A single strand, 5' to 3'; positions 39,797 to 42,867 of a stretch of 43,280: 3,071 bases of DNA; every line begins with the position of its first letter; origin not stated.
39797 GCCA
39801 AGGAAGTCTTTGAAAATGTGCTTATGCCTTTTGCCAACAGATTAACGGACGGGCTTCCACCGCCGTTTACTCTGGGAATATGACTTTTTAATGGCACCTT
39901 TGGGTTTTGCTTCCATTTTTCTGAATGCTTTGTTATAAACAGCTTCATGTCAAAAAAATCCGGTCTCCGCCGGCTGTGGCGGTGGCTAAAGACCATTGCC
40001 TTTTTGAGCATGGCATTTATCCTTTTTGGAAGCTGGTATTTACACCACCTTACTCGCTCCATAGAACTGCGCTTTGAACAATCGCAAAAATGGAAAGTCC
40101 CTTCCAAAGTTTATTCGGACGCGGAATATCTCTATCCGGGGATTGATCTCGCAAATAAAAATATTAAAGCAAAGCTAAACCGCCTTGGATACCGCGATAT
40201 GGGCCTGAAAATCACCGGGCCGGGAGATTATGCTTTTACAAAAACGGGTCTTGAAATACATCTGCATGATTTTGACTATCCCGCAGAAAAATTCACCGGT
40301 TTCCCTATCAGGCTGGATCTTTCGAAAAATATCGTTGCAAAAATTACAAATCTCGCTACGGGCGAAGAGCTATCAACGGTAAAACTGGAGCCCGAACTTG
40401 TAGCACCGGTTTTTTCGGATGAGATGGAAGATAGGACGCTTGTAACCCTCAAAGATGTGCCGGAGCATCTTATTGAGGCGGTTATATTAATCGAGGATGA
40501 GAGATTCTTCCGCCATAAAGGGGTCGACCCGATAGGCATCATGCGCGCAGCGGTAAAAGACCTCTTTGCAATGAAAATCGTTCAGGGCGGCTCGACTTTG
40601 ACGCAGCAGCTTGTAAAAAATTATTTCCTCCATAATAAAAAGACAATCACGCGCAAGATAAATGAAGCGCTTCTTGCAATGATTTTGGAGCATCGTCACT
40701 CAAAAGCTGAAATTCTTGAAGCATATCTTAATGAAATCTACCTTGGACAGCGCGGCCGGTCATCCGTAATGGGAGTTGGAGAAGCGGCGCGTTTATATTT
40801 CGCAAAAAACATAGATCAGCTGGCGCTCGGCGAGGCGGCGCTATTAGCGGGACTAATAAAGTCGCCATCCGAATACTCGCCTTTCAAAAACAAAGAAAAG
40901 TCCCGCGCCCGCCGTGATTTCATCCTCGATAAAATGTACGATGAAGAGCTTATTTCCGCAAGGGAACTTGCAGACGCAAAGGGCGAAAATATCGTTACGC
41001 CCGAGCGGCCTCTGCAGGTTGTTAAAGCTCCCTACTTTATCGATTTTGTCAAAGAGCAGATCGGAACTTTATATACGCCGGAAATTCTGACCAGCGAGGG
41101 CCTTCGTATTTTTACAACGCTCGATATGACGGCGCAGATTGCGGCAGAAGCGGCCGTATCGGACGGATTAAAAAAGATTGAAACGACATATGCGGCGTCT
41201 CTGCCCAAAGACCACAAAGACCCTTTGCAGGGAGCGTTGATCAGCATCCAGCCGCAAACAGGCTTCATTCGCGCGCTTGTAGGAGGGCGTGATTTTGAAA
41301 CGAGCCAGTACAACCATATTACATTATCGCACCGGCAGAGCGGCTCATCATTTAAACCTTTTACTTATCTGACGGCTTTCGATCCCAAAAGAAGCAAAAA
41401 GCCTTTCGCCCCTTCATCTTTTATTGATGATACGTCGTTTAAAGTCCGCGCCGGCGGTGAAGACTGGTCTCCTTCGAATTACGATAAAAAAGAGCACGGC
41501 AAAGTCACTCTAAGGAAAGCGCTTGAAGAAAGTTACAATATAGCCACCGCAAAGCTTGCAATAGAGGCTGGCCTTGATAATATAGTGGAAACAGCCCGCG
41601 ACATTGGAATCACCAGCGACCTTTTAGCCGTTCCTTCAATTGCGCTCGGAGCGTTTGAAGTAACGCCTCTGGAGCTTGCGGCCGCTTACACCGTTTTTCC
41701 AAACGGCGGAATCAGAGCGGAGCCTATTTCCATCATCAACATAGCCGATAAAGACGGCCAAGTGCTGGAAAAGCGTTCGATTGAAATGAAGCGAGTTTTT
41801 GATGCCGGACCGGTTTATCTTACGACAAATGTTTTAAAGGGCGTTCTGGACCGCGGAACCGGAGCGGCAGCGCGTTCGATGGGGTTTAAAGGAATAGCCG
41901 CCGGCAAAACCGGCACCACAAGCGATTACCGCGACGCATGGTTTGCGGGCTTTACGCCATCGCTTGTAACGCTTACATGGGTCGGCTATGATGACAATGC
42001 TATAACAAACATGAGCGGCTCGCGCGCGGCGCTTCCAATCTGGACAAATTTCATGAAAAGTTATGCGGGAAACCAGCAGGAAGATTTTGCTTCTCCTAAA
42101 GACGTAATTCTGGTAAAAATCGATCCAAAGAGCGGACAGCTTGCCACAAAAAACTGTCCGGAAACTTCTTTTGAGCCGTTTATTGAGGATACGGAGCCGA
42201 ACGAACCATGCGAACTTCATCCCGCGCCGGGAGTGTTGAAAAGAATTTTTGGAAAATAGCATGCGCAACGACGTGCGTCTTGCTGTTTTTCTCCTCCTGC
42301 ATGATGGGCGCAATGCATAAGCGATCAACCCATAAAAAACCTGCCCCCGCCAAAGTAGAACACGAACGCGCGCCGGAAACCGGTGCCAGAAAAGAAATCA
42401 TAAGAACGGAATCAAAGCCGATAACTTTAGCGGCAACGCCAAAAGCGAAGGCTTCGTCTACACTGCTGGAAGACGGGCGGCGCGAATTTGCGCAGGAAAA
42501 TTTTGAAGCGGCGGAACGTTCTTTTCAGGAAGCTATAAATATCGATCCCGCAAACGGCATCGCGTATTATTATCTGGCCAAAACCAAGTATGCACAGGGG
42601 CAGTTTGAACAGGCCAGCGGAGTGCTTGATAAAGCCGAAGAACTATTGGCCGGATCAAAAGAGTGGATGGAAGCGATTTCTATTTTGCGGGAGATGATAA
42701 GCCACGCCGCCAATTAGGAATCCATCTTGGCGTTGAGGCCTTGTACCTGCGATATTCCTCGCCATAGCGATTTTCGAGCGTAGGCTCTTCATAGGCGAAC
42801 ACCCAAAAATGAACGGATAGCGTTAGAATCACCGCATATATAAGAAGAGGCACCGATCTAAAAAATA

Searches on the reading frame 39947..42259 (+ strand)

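Call 16: search_protein_families(library=pfam, proteins=[window:39947-42259:+], max_evalue=0.001)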
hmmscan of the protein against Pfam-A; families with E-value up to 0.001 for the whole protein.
window:39947-42259:+ (770 aa): 3 families
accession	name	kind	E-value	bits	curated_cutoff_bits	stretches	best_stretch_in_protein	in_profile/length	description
PF00912.28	Transgly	-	3.3e-63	212.8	27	1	159-330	10-177/178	Transglycosylase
PF00905.27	Transpeptidase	-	6.2e-24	85.2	22.1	1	432-703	4-298/299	Penicillin binding protein transpeptidase domain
PF14814.11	UB2H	-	3.2e-14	53.2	27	1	62-147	1-85/85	Bifunctional transglycosylase second domain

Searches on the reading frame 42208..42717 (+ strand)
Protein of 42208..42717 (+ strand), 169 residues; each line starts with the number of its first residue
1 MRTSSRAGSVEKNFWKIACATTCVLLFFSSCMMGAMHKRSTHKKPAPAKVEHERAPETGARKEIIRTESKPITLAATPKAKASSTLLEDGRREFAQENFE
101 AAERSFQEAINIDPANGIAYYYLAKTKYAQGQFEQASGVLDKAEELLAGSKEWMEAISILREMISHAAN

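Call 88: search_protein_families(library=pfam, proteins=[window:42208-42717:+], max_evalue=0.01)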
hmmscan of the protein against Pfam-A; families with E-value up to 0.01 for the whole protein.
window:42208-42717:+ (169 aa): 12 families
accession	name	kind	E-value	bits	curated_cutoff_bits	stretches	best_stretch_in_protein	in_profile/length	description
PF14559.12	TPR_19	-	1.7e-09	38.3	25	1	94-145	2-53/68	Tetratricopeptide repeat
PF13414.12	TPR_11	-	2.5e-07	30.7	26.8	1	90-131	1-42/42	TPR repeat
PF07719.23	TPR_2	-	7.4e-07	29.3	27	1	93-116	11-34/34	Tetratricopeptide repeat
PF25060.1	ARM_TT21_2nd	-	3.3e-06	27.2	27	1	96-143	201-248/270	Tetratricopeptide repeat protein 21 second ARM domain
PF13428.12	TPR_14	-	1.5e-05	25.7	23.5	0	119-155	3-39/44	Tetratricopeptide repeat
PF00515.34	TPR_1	-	2.2e-05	24.5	27.8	0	94-116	12-34/34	Tetratricopeptide repeat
PF13431.12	TPR_17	-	5.2e-05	23.6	24.4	1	106-136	2-32/34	Tetratricopeptide repeat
PF13432.12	TPR_16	-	7.6e-05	23.5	32.7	1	90-146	4-60/65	Tetratricopeptide repeat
PF13424.12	TPR_12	-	0.00027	21.5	30.1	1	85-146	12-74/77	Tetratricopeptide repeat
PF17874.7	TPR_MalT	-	0.0006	19.6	45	1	100-152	139-196/336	MalT-like TPR region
PF25515.1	Arm_PDR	-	0.0058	17.2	27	0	118-153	50-85/145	Plastid division regulator ARM repeat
PF07219.19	HemY_N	-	0.009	16.6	31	0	79-131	55-107/107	HemY protein N-terminus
